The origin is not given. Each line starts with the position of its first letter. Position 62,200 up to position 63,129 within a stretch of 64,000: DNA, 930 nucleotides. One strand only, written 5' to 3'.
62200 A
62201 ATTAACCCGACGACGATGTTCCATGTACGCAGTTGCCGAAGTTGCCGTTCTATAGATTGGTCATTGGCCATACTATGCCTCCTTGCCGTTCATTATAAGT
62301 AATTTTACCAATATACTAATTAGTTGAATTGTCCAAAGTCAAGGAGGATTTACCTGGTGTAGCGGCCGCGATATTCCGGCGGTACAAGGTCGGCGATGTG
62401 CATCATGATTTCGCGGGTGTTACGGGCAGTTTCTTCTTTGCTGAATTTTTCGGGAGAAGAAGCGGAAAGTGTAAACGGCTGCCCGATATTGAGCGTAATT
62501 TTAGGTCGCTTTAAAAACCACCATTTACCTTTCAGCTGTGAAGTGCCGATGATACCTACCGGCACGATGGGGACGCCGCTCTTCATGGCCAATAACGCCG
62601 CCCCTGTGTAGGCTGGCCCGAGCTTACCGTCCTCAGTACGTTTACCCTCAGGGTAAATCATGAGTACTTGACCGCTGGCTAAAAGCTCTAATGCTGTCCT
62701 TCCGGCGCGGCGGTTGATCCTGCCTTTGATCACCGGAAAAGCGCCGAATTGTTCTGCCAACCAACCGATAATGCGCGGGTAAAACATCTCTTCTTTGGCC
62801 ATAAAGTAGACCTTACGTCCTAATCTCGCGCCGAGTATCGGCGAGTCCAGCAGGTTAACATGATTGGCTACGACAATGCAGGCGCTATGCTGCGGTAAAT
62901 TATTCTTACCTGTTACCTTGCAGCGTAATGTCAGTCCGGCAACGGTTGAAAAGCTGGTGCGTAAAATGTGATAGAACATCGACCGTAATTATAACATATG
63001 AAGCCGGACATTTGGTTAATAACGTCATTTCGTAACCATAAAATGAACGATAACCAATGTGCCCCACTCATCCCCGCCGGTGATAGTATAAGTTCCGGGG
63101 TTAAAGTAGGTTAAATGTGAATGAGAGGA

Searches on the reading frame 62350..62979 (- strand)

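Call 3: search_protein_families(library=pfam, proteins=[window:62350-62979:-], max_evalue=0.01)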
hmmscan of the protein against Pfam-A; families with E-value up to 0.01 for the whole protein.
window:62350-62979:- (209 aa): 1 family
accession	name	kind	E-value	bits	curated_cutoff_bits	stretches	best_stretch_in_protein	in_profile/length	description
PF01553.26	Acyltransferase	-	2.2e-28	99.1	23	1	20-143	2-131/132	Acyltransferase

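Call 4: search_protein_families(library=ncbifam, proteins=[window:62350-62979:-], max_evalue=0.01)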
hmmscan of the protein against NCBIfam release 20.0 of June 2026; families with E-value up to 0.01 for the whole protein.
window:62350-62979:- (209 aa): 7 families
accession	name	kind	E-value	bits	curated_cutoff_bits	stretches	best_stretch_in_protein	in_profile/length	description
TIGR00530.1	AGP_acyltrn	subfamily_domain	1.7e-25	89.3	102.95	1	19-143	3-129/130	1-acylglycerol-3-phosphate O-acyltransferase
NF006386.0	PRK08633.1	equivalog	2.3e-21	75.3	1221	1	6-145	415-553/1147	acyl-[ACP]--phospholipid O-acyltransferase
NF005291.0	PRK06814.1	equivalog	3.3e-17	61.7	1349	1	4-180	425-605/1140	acyl-[ACP]--phospholipid O-acyltransferase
NF005959.0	PRK08043.1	equivalog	2.3e-12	46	886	1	10-194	6-195/719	bifunctional acyl-ACP--phospholipid O-acyltransferase/long-chain-fatty-acid--ACP ligase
NF052552.1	LyOrLpactfOlsARHOCB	equivalog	3.4e-09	36.1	300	1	13-120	70-173/271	lyso-ornithine lipid O-acyltransferase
NF052553.1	LyOrLpactfOlsABRUA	equivalog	1.2e-06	27.9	300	1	16-133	51-169/263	lyso-ornithine lipid O-acyltransferase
NF011593.0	PRK15018.1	equivalog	6.1e-05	22.9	501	1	15-192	50-225/245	1-acylglycerol-3-phosphate O-acyltransferase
